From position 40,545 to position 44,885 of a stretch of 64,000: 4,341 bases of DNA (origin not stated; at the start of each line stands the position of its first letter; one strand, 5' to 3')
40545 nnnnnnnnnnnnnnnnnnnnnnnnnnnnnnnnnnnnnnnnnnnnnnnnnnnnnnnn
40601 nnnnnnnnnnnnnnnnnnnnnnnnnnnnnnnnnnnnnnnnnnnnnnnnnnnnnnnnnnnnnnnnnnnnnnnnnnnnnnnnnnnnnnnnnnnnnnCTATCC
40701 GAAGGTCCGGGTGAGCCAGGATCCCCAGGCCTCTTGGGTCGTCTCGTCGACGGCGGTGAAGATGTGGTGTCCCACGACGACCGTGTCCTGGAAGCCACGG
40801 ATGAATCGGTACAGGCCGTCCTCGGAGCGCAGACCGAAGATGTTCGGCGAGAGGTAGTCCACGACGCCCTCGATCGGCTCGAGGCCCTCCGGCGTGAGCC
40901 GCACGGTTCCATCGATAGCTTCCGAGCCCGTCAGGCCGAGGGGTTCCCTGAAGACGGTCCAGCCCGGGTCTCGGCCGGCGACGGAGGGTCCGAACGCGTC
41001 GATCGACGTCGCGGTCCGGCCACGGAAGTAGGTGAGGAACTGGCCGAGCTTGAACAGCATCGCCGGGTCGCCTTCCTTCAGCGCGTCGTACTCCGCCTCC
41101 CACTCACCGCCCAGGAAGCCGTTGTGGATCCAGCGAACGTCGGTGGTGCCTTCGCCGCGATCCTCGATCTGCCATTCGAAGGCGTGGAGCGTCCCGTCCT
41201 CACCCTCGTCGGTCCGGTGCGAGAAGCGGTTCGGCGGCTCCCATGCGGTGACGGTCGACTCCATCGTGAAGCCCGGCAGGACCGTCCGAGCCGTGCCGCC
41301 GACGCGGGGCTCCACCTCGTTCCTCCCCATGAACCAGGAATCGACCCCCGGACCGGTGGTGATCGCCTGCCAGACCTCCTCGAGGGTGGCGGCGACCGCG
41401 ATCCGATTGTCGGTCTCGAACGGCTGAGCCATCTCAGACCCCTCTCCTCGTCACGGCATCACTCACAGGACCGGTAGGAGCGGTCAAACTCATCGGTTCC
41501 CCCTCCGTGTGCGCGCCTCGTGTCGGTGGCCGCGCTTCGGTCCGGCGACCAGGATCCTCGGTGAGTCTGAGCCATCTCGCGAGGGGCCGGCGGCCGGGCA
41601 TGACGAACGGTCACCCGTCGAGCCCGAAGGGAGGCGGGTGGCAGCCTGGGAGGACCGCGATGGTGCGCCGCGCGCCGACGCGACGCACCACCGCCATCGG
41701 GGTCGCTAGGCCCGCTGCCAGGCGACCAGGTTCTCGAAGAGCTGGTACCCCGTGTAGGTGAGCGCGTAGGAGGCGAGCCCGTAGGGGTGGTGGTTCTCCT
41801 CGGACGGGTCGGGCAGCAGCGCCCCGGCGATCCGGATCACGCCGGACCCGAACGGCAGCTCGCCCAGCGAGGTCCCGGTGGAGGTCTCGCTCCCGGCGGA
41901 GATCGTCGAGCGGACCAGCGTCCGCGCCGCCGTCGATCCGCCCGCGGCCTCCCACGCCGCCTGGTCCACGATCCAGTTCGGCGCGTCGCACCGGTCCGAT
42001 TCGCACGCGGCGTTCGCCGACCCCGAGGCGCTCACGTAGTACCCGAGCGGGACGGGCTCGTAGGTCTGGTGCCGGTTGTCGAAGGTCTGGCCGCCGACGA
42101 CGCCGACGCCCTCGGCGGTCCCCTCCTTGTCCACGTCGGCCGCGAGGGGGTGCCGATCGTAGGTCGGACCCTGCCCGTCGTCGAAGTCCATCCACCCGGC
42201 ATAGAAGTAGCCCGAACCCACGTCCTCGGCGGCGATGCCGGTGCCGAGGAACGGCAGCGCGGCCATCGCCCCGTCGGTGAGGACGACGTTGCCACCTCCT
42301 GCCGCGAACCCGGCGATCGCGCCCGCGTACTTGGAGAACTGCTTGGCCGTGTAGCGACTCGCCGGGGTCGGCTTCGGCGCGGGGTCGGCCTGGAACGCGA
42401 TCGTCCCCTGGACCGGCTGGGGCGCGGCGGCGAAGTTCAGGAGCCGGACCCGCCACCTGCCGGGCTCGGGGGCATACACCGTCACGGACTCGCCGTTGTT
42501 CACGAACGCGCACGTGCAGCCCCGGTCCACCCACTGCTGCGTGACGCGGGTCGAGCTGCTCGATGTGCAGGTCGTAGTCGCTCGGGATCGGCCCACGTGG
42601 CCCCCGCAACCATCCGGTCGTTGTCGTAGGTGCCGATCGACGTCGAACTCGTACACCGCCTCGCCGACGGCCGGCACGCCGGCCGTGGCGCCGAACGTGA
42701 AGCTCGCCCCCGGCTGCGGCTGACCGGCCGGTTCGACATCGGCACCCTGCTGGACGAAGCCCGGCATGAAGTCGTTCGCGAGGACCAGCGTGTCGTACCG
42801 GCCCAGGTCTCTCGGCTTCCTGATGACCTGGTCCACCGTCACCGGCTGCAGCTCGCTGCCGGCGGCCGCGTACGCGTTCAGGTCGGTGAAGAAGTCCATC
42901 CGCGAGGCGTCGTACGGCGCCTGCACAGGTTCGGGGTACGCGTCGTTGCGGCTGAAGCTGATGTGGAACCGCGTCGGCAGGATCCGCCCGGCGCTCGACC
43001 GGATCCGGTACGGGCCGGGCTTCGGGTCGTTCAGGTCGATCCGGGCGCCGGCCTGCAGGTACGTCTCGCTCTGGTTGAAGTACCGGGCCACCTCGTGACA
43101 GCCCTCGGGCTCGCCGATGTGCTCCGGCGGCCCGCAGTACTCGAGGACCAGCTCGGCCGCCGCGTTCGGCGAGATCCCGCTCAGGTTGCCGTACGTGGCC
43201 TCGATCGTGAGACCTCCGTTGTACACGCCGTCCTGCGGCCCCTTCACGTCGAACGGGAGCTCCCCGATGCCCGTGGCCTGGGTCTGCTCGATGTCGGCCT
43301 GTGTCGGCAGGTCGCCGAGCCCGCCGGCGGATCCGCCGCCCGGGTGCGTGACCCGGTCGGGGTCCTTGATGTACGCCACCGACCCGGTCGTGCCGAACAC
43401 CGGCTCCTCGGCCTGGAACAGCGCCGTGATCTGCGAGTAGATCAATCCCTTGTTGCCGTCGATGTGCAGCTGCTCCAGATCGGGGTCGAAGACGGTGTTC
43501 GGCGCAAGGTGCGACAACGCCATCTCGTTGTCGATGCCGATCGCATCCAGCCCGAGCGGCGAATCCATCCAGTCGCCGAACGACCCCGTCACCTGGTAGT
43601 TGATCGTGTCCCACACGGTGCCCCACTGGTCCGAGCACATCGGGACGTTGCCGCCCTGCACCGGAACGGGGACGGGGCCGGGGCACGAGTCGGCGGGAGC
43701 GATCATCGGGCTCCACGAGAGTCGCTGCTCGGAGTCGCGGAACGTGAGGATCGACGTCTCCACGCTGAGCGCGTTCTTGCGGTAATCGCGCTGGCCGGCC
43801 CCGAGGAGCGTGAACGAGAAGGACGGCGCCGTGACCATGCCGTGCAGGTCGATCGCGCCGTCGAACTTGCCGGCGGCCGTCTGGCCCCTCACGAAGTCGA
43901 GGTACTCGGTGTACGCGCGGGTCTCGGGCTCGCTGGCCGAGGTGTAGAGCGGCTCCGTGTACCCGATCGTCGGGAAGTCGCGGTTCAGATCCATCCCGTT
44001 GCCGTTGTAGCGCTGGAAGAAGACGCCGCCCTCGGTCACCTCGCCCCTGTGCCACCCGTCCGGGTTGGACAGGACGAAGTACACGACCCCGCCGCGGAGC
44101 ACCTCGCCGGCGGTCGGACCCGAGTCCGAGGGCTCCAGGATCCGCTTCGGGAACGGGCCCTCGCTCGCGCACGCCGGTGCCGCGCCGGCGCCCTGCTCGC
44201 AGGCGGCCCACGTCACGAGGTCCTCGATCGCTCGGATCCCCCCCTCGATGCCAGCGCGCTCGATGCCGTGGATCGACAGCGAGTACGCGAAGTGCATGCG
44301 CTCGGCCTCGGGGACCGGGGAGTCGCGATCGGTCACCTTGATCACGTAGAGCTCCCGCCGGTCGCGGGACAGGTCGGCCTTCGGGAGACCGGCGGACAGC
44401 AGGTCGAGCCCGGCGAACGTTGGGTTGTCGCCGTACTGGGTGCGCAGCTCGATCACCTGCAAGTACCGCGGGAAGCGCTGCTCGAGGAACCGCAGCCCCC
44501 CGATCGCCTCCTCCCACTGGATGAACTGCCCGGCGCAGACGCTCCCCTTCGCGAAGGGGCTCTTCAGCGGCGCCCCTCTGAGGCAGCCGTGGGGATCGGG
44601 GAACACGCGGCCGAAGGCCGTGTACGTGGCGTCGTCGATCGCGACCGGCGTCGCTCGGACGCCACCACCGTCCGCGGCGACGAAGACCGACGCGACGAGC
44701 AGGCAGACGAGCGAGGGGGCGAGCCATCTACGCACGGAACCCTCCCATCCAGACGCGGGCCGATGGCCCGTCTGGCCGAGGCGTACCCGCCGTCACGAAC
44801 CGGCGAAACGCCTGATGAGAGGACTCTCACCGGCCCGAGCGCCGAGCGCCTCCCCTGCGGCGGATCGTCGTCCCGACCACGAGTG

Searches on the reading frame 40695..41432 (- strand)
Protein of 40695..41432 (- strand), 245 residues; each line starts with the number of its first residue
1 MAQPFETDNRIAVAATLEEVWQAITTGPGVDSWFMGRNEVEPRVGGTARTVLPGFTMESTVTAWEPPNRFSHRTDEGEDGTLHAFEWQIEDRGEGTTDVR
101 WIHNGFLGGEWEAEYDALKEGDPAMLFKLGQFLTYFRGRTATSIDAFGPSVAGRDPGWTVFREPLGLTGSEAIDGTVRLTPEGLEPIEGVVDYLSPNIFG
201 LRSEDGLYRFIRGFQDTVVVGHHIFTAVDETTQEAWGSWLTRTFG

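Call 53: search_protein_families(library=pfam, proteins=[window:40695-41432:-], max_evalue=0.00001)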
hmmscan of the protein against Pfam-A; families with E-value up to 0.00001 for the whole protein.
window:40695-41432:- (245 aa): 2 families
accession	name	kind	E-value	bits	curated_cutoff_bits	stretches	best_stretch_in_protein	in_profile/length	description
PF08327.17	AHSA1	-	1.3e-08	35.5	22.1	1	15-131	2-122/125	Activator of Hsp90 ATPase homolog 1-like protein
PF10604.15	Polyketide_cyc2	-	5.1e-08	33.8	27.4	1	9-101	6-104/142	Polyketide cyclase / dehydrase and lipid transport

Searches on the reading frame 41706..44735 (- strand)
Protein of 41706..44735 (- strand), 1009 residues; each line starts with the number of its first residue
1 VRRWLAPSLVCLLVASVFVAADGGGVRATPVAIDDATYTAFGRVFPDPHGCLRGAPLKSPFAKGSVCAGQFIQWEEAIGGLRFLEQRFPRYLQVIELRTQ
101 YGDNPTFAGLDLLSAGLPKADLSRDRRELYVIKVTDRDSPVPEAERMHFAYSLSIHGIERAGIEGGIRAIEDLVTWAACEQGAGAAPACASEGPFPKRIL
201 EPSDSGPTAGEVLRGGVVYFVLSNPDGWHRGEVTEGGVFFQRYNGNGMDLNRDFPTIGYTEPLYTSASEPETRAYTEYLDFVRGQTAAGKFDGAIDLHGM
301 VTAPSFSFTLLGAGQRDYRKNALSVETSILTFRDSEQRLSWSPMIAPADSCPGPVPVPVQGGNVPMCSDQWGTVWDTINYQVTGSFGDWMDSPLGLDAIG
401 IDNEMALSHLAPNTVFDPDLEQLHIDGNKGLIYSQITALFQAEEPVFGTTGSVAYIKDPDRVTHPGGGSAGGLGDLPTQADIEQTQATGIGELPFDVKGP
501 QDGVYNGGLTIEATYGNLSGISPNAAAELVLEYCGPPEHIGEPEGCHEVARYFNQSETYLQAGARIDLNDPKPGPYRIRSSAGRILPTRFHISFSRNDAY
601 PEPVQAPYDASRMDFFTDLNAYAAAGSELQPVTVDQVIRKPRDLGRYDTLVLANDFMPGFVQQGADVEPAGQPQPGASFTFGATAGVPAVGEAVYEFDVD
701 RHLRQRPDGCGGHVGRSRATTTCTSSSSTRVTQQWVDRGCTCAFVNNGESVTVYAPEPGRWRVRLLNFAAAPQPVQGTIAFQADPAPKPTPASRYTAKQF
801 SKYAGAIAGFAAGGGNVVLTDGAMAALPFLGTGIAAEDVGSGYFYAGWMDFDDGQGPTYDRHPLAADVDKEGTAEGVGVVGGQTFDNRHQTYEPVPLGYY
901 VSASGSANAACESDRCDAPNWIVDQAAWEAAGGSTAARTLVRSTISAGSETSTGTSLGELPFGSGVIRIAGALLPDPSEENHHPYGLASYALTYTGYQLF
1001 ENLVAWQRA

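Call 53: search_protein_families(library=pfam, proteins=[window:41706-44735:-], max_evalue=0.00001)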
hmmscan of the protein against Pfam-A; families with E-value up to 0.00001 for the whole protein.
window:41706-44735:- (1009 aa): 1 family
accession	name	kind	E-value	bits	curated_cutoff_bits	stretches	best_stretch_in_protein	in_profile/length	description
PF00246.29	Peptidase_M14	-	8.3e-08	32.6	21.6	1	125-391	26-248/286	Zinc carboxypeptidase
